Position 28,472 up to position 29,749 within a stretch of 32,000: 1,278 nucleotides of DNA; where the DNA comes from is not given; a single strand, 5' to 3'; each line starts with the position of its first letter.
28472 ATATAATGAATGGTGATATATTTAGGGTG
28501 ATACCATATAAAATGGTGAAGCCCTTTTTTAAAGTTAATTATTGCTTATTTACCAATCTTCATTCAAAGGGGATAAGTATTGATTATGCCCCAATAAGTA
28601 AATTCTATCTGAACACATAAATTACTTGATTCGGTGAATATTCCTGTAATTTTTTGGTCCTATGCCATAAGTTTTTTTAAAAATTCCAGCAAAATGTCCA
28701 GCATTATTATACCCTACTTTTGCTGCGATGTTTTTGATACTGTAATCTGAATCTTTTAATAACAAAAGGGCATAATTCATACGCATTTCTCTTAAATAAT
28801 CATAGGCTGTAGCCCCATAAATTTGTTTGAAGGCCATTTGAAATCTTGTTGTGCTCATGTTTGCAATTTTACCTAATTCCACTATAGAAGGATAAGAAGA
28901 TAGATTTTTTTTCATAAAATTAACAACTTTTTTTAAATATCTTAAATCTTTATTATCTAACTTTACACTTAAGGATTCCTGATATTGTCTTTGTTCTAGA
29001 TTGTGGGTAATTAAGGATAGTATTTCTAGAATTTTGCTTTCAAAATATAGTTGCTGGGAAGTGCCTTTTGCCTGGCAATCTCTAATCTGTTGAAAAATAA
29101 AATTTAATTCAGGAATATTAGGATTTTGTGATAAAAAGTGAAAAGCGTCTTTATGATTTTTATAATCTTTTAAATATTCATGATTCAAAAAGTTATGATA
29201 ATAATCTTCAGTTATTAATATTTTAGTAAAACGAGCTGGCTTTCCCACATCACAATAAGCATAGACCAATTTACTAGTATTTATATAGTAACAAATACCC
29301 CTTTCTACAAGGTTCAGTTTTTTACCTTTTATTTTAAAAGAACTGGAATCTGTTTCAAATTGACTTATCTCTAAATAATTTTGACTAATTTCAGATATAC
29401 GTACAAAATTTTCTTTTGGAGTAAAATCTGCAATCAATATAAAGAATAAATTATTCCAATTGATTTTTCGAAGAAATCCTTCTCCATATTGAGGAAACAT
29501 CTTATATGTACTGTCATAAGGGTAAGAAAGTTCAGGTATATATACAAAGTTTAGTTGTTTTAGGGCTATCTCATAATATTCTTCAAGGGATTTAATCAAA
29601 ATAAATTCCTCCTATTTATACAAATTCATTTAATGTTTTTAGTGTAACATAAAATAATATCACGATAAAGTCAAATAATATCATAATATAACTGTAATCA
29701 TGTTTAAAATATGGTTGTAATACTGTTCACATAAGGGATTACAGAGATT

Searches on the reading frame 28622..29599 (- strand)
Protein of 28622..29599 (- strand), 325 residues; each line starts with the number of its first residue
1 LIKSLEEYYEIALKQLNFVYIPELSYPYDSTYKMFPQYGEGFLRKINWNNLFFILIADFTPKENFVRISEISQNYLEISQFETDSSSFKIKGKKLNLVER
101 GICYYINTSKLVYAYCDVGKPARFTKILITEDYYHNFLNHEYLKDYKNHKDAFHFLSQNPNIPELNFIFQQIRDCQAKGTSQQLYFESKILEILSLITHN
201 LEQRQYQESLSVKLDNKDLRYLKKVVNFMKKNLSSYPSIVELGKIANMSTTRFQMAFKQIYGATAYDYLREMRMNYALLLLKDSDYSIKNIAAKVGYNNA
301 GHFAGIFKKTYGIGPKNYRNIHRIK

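Call 12: search_protein_families(library=pfam, proteins=[window:28622-29599:-])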
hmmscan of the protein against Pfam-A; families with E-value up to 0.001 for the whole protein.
window:28622-29599:- (325 aa): 2 families
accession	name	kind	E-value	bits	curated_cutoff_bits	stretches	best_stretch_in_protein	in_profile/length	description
PF12833.13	HTH_18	-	6.9e-21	74.8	33.6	1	244-320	3-79/80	Helix-turn-helix domain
PF00165.29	HTH_AraC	-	4.7e-13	49.3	26.6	1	282-320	2-42/42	Bacterial regulatory helix-turn-helix proteins, AraC family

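Call 13: find_encoding_contigs(protein=window:28622-29599:-, flank=6000, max_places=8)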
Protein window:28622-29599:- (325 aa): no gene with exactly this product is on record in the collection.

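Call 16: find_homologous_proteins(query=window:28622-29599:-)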
Query window:28622-29599:- (325 aa): 122 proteins with E <= 0.001 among 1867 candidates; the best 120 are listed.
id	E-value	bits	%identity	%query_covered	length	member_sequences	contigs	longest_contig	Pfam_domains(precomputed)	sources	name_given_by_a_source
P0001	7.4e-213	723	100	100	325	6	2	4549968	PF12833.14,PF00165.30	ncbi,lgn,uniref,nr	ncbi:AraC family transcriptional regulator [Clostridium kluyveri]|uniref:AraC family transcriptional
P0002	1.4e-156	538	74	100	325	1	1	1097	PF12833.14,PF00165.30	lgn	-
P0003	1.1e-145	503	69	100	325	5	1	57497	PF12833.14,PF00165.30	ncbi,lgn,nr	ncbi:MAG: AraC family transcriptional regulator [Marinisporobacter sp.]|nr:AraC family transcription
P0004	7.6e-144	497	67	99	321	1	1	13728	PF12833.14,PF00165.30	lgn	-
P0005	4.8e-139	481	73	90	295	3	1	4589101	PF12833.14,PF00165.30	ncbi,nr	ncbi:AraC family transcriptional regulator [Crassaminicella profunda]|nr:AraC family transcriptional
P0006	7.8e-129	447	61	100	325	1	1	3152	PF12833.14,PF00165.30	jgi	jgi:AraC-like DNA-binding protein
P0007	5.1e-127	441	63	98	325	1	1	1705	PF12833.14,PF00165.30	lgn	-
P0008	5.3e-127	441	61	100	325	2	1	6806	PF12833.14,PF00165.30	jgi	jgi:AraC-like DNA-binding protein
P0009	5.9e-127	441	62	100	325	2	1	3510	PF12833.14,PF00165.30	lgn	-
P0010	5.9e-125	435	61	100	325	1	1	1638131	PF12833.14,PF00165.30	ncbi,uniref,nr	ncbi:AraC family transcriptional regulator [Inediibacterium massiliense]|uniref:AraC family transcri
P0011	6.3e-125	434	60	99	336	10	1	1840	PF12833.14,PF00165.30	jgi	jgi:AraC-like DNA-binding protein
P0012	2.3e-121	423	59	99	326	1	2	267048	PF12833.14,PF00165.30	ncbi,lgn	-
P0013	4.8e-121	422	57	100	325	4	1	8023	PF12833.14,PF00165.30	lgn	-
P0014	1.4e-120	420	58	100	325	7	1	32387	PF12833.14,PF00165.30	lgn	-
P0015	4.5e-120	419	57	100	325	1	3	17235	PF12833.14,PF00165.30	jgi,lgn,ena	-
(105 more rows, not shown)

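Call 17: find_encoding_contigs(protein=P0001, flank=10000, max_places=6)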
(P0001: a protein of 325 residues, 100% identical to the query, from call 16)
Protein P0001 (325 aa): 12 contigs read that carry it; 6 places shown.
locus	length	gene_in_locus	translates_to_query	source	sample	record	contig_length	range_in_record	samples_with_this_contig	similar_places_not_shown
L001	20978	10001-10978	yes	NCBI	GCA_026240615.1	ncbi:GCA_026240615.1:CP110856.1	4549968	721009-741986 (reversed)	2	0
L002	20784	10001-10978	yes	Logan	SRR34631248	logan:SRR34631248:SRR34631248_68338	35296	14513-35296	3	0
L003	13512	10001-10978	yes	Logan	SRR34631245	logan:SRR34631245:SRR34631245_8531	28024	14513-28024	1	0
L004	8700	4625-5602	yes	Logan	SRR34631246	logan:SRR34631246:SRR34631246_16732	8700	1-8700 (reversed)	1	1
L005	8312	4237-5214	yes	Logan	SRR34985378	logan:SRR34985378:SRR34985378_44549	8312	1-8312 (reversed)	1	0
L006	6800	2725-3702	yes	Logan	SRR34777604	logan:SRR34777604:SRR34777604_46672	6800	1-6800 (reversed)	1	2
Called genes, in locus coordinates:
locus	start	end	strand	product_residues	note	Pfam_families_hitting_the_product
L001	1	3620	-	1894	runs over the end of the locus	PF00668:Condensation, PF00550:PP-binding (weak), PF00501:AMP-binding, PF13193:AMP-binding_C, PF00668:Condensation, PF00106:adh_short, PF08659:KR, PF13561:adh_short_C2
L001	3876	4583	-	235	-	PF00561:Abhydrolase_1 (faint), PF00975:Thioesterase, PF12146:Hydrolase_4 (faint), PF12697:Abhydrolase_6 (weak)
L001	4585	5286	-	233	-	PF22624:AASDHPPT_N, PF01648:ACPS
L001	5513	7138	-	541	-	-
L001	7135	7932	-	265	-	PF00005:ABC_tran, PF13304:AAA_21 (faint)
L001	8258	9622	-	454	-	PF01554:MatE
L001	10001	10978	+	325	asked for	PF12833:HTH_18, PF00165:HTH_AraC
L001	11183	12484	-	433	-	PF01136:Peptidase_U32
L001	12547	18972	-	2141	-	PF00501:AMP-binding, PF00550:PP-binding, PF00668:Condensation, PF00501:AMP-binding, PF13193:AMP-binding_C, PF00550:PP-binding, PF01370:Epimerase, PF07993:NAD_binding_4, +1 more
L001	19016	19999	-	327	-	PF00881:Nitroreductase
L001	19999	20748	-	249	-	PF00975:Thioesterase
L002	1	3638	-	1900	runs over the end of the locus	PF00668:Condensation, PF00550:PP-binding (weak), PF00501:AMP-binding, PF13193:AMP-binding_C, PF00668:Condensation, PF00106:adh_short, PF08659:KR, PF13561:adh_short_C2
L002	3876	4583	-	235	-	PF00561:Abhydrolase_1 (faint), PF00975:Thioesterase, PF12146:Hydrolase_4 (faint), PF12697:Abhydrolase_6 (weak)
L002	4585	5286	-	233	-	PF22624:AASDHPPT_N, PF01648:ACPS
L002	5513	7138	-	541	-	-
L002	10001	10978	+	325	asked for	PF12833:HTH_18, PF00165:HTH_AraC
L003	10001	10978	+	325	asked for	PF12833:HTH_18, PF00165:HTH_AraC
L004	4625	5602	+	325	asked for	PF12833:HTH_18, PF00165:HTH_AraC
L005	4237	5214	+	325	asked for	PF12833:HTH_18, PF00165:HTH_AraC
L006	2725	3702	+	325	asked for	PF12833:HTH_18, PF00165:HTH_AraC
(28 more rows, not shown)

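Call 20: find_related_loci(query=A2, collection=genome_contigs, flank=6000)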
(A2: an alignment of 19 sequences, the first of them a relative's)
Query A2 (325 aa) in genome_contigs; peptide patterns used: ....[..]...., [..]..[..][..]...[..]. (x = any residue, [..] = any of these).
122 stretches matched a pattern; 88 encode a relative of the query (tblastn E <= 1e-3); the best 80 are kept; 79 distinct loci.
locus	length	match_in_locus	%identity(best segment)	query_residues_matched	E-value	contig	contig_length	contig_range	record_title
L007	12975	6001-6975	69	1-325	6e-153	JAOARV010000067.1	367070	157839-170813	MAG: Marinisporobacter sp. isolate McD2.5 contig_70936, whole genome shotgun sequence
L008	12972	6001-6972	69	2-325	2e-152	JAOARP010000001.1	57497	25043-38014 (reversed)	MAG: Marinisporobacter sp. isolate McD1.33 contig_2068, whole genome shotgun sequence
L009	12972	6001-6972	62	1-324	2e-136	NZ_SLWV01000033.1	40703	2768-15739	Marinisporobacter balticus strain DSM 102940 Ga0310545_133, whole genome shotgun sequence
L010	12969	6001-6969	59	1-323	9e-130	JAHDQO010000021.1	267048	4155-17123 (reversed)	MAG: Tissierellales bacterium isolate SM3-B4.1 k141_63749, whole genome shotgun sequence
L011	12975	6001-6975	59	1-325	6e-130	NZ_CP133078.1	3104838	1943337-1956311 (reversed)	Anaerotignum sp. MB30-C6 chromosome, complete genome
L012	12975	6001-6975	57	1-325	3e-129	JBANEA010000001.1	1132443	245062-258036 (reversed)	Oscillospiraceae bacterium PP1C4 PP1C4_000000000001, whole genome shotgun sequence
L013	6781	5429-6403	55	1-325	4e-127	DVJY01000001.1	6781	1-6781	MAG TPA_asm: Candidatus Scybalocola faecipullorum isolate CHK194-7924 CHK194__C6690_L6781_ERR3414589, whole genome shotg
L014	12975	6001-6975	55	1-325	8e-127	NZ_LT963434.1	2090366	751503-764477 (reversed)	Massilicoli timonensis strain Marseille-P3755, whole genome shotgun sequence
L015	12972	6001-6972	58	1-324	2e-126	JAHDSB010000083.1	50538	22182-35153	MAG: Clostridia bacterium isolate SV3-B14.1 k141_70115, whole genome shotgun sequence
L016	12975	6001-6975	55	1-325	4e-123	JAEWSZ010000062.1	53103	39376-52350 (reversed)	MAG: Bacillota bacterium isolate OH_SDB_126 k127_1103050, whole genome shotgun sequence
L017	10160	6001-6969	55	3-325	6e-122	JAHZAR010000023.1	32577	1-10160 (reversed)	MAG: Clostridiales bacterium isolate HRGM_Genome_1842 HRGM_Genome_1842_23, whole genome shotgun sequence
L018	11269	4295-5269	56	1-325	2e-121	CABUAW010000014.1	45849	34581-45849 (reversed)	MAG TPA_asm: uncultured Lachnospiraceae bacterium isolate MGYG-HGUT-03828 genome assembly, contig: GUT_GENOME244875_14,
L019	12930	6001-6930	55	16-325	9e-120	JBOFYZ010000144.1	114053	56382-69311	MAG: Lachnospiraceae bacterium isolate WFFMC_MAG_487 k139_31759_flag=0_multi=10.9965_len=114053, whole genome shotgun se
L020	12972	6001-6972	56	1-324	2e-124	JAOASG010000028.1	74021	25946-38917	MAG: Vallitalea sp. isolate McLGI.32 contig_24115, whole genome shotgun sequence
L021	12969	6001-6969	55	1-325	1e-117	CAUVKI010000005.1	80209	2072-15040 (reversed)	MAG TPA_asm: uncultured Tissierellia bacterium isolate SRR23388440_bin.29_MetaWRAP_v1.3_MAG genome assembly, contig: ERZ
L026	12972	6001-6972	53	1-324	5e-113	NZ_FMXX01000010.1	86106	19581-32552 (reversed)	Fusobacterium necrophorum strain ATCC 25286, whole genome shotgun sequence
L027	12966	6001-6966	53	3-324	2e-111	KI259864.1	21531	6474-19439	Peptostreptococcaceae bacterium oral taxon 113 str. W5053 genomic scaffold Scaffold95, whole genome shotgun sequence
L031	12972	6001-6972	54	1-325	2e-110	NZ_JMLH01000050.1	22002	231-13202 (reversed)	Thomasclavelia saccharogumia DSM 17460 BR82DRAFT_scaffold00049.49_C, whole genome shotgun sequence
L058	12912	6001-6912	49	18-321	5e-83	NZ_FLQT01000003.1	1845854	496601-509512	Aedoeadaptatus pacaensis strain Kh-D5, whole genome shotgun sequence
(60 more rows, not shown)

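Call 60: search_solved_structures(query=A2, max_evalue=0.01)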
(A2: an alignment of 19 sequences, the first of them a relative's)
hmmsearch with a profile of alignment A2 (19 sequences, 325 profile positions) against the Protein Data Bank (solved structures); distinct sequences matched with E-value up to 0.01: 28.
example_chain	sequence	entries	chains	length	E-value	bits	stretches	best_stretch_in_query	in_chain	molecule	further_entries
3oio_A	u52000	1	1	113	2.2e-14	56.7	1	221-320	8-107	Transcriptional regulator (AraC-type DNA-binding domain-containing proteins)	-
12aw_A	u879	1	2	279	5.1e-13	52.2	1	214-320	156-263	HYBRID TWO-COMPONENT SYSTEM PROTEIN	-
3lsg_A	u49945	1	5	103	5.4e-13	52.1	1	239-320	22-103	Two-component response regulator yesN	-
6swi_A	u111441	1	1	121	4.1e-12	49.2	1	224-324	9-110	Two-component response regulator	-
7r3w_A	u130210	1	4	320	3.1e-10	43.1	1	220-320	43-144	Putative bacterial regulatory helix-turn-helix protein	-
3mkl_A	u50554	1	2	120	3.1e-10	43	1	223-320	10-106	HTH-type transcriptional regulator gadX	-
2k9s_A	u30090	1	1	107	5e-10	42.4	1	223-320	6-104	Arabinose operon regulatory protein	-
3w6v_A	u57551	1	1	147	7e-10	41.9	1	222-322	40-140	AdpA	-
9ca5_A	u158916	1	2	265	1.4e-09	40.9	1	224-318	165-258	AraC-family, transcriptional regulator Rns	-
8vst_A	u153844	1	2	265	1.5e-09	40.8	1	224-318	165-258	Regulatory protein Rns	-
8vrq_A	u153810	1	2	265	1.6e-09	40.7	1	224-318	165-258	Regulatory protein Rns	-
6xiu_A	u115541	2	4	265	1.7e-09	40.6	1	224-318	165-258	Regulatory protein Rns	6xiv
9ca6_A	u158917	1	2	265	2.9e-09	39.9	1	224-318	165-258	Regulatory protein Rns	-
1xs9_A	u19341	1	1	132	9.4e-09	38.2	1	215-321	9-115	Multiple antibiotic resistance protein marA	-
9gfp_A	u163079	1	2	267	1.3e-08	37.8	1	224-319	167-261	HTH-type transcriptional activator CsvR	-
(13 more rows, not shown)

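Call 65: predict_structure(alignment_id=A2)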
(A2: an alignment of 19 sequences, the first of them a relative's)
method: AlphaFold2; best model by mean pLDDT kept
length: 325 residues; sequences in the alignment: 19
mean_pLDDT: 84.4   pTM: 0.78
mean pLDDT of the five models: 84.4, 84.1, 81.5, 80.3, 78.7
residues with pLDDT >= 90: 121; 70-90: 173; 50-70: 28; < 50: 3
segments of 3 or more residues with pLDDT < 50: none
pLDDT, mean of each block of 10 residues (from residue 1): 76 88 89 94 90 93 84 86 83 80 78 85 92 79 59 69 85 83 85 74 55 88 93 90 95 92 90 90 88 93 92 88 78
secondary structure, 60 per line:
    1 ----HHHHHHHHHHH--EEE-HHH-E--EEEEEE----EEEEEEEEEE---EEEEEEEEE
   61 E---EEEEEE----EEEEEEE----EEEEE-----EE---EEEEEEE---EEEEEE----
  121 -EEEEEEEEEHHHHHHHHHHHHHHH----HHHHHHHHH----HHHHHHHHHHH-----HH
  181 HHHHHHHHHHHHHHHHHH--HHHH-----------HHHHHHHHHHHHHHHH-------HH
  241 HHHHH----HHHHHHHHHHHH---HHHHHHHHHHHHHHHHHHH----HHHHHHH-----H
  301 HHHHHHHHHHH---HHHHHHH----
elements in order: H5-15 E18-20 E29-34 E39-48 E52-61 E65-70 E75-81 E86-90 E101-107 E111-116 E122-130 H131-145 H150-158 H163-173 H179-198 H201-204 H216-231 H239-245 H250-261 H265-283 H288-294 H300-311 H315-321

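Call 67: fold_search(model_id=the predicted structure, library=pdb)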
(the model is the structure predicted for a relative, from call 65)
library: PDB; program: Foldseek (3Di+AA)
matches with E <= 10: 1596; with E <= 0.001: 175
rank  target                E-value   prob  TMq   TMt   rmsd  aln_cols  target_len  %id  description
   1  6p7r                  1.7e-09  1.00  0.30  0.34  19.9       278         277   15  Crystal structure of unsaturated fatty acid bound wild-type ToxT from Vibrio cholerae strain SCE256 (released 2020-01-01)
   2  6pb9                  2.3e-09  1.00  0.29  0.33  19.2       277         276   14  Crystal structure of unsaturated fatty acid bound ToxT K231A from Vibrio cholerae strain SCE256 (released 2020-01-01)
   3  6p7t                  3.2e-09  1.00  0.33  0.38  19.8       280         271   14  Crystal structure of apo ToxT K231A from Vibrio cholerae strain SCE256 (released 2020-01-01)
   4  4mlo                  1.3e-08  1.00  0.28  0.33  19.6       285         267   12  1.65A resolution structure of ToxT from Vibrio cholerae (P21 Form) (released 2016-04-20)
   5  3gbg                  2.6e-08  1.00  0.28  0.34  18.9       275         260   12  Crystal Structure of ToxT from Vibrio Cholerae O395 (released 2010-02-23)
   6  9gfp_A                3.1e-08  1.00  0.29  0.37  19.4       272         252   16  The crystal structure of CsvR from Escherichia coli (released 2025-08-20)
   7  8vrq_B                4.6e-08  1.00  0.27  0.34  19.7       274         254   18  Rns pocket mutant - R75A (released 2025-07-23)
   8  9ca5_B                4.6e-08  1.00  0.28  0.36  19.1       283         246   19  Rns pocket mutant - H20A (released 2025-06-25)
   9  5sux                  5.4e-08  1.00  0.28  0.33  19.1       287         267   12  Crystal Structure of ToxT from Vibrio Cholerae O395 bound to (E)-4-(8-methylnaphthalen-1-yl)but-3-enoic acid (released 2017-04-12)
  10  6xiv_B                6.4e-08  1.00  0.28  0.35  19.8       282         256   16  SeMet-Rns, in complex with potential inhibitor (released 2021-06-30)
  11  5suw                  8.5e-08  1.00  0.28  0.33  19.0       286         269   12  Crystal Structure of ToxT from Vibrio Cholerae O395 bound to 3-(8-Methyl-1,2,3,4-tetrahydronaphthalen-1-yl)propanoic aci (released 2017-04-12)
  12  9gfp_B                1.0e-07  1.00  0.29  0.37  19.4       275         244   16  The crystal structure of CsvR from Escherichia coli (released 2025-08-20)
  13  8vst_A                1.1e-07  1.00  0.28  0.35  19.8       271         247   18  Rns mutant H20A/R75A (released 2025-07-23)
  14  6xiu_B                1.3e-07  1.00  0.28  0.36  19.9       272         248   17  ETEC Rns bound to a potential inhibitor, decanoic acid (released 2021-06-30)
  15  8vst_B                1.5e-07  1.00  0.27  0.36  19.9       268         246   18  Rns mutant H20A/R75A (released 2025-07-23)
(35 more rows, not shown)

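Call 70: search_protein_families(library=pfam, proteins=[L014:7205-8146:+, L014:8143-8961:+, L014:8918-9745:+, L014:10547-12193:+, L026:7158-9158:+, L058:3967-5733:-, L058:2226-3980:-, L031:4004-5755:-, L027:10576-12210:+, L010:7007-7801:+])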
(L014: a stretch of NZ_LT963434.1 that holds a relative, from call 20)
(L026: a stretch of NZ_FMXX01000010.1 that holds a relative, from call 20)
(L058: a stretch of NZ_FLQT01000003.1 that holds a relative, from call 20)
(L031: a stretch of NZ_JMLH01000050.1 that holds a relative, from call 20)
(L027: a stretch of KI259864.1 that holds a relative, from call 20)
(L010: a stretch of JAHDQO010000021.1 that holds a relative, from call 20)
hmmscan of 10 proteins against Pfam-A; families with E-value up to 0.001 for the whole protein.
L014:7205-8146:+ (313 aa): 2 families
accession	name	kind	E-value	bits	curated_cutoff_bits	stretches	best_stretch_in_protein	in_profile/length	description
PF00528.27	BPD_transp_1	-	1.4e-43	149.2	26.4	1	115-305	2-183/184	Binding-protein-dependent transport system inner membrane component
PF19300.4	BPD_transp_1_N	-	5.6e-09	36.6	23.8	1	3-101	5-112/114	Binding-prot-dependent transport system membrane comp, N-term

L014:8143-8961:+ (272 aa): 2 families
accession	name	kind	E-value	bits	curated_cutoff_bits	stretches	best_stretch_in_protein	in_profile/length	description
PF00528.27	BPD_transp_1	-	1.3e-27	97.1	26.4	1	89-269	1-180/184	Binding-protein-dependent transport system inner membrane component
PF12911.12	OppC_N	-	3.6e-09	36.8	23.9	1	3-48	8-53/53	N-terminal TM domain of oligopeptide transport permease C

L014:8918-9745:+ (275 aa): 4 families
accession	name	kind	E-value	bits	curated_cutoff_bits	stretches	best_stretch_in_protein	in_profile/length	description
PF00005.33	ABC_tran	-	5e-27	95.6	25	1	37-196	1-137/137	ABC transporter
PF13401.12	AAA_22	-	1.2e-07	32.6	27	1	47-223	5-121/130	AAA domain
PF02463.25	SMC_N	-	0.00041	20.3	40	0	47-234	24-206/220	RecF/RecN/SMC N terminal domain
PF13304.12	AAA_21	-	0.00083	19.9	27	0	163-229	233-302/304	AAA domain, putative AbiEii toxin, Type IV TA system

L014:10547-12193:+ (548 aa): 1 family
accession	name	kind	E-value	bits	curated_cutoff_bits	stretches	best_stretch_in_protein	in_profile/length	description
PF00496.27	SBP_bac_5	-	4.5e-79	266.7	32.4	1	88-462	1-364/368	Bacterial extracellular solute-binding proteins, family 5 Middle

L026:7158-9158:+ (666 aa): 2 families
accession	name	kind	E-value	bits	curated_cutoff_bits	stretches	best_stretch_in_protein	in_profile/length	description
PF00593.30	TonB_dep_Rec_b-barrel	-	2e-28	100.9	27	1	199-629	33-436/436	TonB dependent receptor-like, beta-barrel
PF07715.20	Plug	-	1.5e-21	77.3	23.9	1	47-152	2-106/107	TonB-dependent Receptor Plug Domain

L058:3967-5733:- (588 aa): 3 families
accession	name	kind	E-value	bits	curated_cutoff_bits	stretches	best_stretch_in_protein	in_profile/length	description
PF00005.33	ABC_tran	-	2.9e-26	93.1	25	1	357-505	1-137/137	ABC transporter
PF00664.28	ABC_membrane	-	4.5e-26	92.6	28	1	24-293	3-273/274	ABC transporter transmembrane region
PF02463.25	SMC_N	-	2e-05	24.6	40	1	429-545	135-209/220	RecF/RecN/SMC N terminal domain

L058:2226-3980:- (584 aa): 4 families
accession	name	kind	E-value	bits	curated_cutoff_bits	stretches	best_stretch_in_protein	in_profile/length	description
PF00005.33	ABC_tran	-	8.5e-28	98.1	25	1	349-498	1-137/137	ABC transporter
PF00664.28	ABC_membrane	-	9.9e-20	71.8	28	1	23-287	6-271/274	ABC transporter transmembrane region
PF02463.25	SMC_N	-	3.6e-09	36.8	40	1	421-541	135-212/220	RecF/RecN/SMC N terminal domain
PF13304.12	AAA_21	-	0.00084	19.9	27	0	470-523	238-295/304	AAA domain, putative AbiEii toxin, Type IV TA system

L031:4004-5755:- (583 aa): 3 families
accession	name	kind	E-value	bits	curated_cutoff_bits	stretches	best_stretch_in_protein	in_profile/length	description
PF00664.28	ABC_membrane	-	1.5e-28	100.7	28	1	23-293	2-273/274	ABC transporter transmembrane region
PF00005.33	ABC_tran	-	1.2e-25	91.1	25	1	355-503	1-137/137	ABC transporter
PF02463.25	SMC_N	-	3.2e-05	23.9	40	1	437-543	116-209/220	RecF/RecN/SMC N terminal domain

L027:10576-12210:+ (544 aa): 1 family
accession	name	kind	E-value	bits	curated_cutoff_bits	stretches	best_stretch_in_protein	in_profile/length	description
PF00496.27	SBP_bac_5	-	1.6e-78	264.8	32.4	1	85-457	2-363/368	Bacterial extracellular solute-binding proteins, family 5 Middle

L010:7007-7801:+ (264 aa): 3 families
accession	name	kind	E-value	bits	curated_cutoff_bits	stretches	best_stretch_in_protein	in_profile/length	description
PF18015.7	Acetyltransf_19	-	9.7e-35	119.7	23.8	1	9-120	2-112/113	Acetyltransferase (GNAT) domain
PF00583.31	Acetyltransf_1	-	8.4e-08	32.9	20.7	1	169-252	31-116/116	Acetyltransferase (GNAT) family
PF13508.13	Acetyltransf_7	-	0.00042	21.1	27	0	174-252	6-82/84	Acetyltransferase (GNAT) domain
